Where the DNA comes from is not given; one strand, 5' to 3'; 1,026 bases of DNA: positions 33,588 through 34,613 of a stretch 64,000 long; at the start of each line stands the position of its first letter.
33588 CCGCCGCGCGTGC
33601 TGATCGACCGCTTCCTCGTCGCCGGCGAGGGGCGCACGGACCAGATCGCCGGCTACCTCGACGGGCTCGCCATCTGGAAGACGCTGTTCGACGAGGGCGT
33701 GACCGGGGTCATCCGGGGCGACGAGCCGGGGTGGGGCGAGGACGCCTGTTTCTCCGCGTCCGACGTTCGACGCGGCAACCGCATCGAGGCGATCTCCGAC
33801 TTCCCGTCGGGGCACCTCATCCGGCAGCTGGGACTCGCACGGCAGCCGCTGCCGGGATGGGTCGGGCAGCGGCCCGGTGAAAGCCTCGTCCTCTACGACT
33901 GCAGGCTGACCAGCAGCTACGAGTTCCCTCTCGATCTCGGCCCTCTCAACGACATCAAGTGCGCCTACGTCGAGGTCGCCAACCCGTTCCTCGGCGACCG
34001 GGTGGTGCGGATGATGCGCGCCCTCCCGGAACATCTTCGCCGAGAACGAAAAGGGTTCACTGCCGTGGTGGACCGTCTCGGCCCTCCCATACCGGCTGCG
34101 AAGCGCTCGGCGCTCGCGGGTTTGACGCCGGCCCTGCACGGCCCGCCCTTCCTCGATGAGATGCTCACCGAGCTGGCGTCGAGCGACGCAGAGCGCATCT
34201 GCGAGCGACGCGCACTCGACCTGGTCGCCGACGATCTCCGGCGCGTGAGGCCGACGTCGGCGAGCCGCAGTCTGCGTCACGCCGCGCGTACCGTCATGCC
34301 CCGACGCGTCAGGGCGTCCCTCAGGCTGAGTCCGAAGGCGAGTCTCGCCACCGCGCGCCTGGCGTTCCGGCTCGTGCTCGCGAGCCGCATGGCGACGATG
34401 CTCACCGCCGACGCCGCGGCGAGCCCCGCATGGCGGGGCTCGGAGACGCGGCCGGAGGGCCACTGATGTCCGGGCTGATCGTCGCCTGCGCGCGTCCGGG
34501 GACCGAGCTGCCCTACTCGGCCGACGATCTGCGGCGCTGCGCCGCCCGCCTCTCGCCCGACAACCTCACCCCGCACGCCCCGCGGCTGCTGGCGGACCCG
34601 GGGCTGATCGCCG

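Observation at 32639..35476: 1,099-bp near-identical direct repeat makes AsnB-like paralogues 2 and 3 chimeras with an identical N-terminus and divergent C-terminus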

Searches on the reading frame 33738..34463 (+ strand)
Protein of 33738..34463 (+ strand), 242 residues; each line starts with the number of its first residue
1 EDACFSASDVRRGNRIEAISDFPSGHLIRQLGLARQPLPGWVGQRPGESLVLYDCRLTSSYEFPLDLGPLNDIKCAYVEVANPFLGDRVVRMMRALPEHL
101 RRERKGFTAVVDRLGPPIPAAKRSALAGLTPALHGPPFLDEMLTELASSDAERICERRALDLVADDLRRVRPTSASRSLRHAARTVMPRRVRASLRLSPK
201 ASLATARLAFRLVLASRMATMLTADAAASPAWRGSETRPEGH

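Call 58: find_related_loci(query=window:33738-34463:+, collection=metagenome_contigs, flank=3000)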
Query window:33738-34463:+ (242 aa) in metagenome_contigs; peptide patterns used: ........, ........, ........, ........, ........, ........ (x = any residue, [..] = any of these).
190 stretches matched a pattern, but none encodes a relative of the query by tblastn (E <= 1e-3).
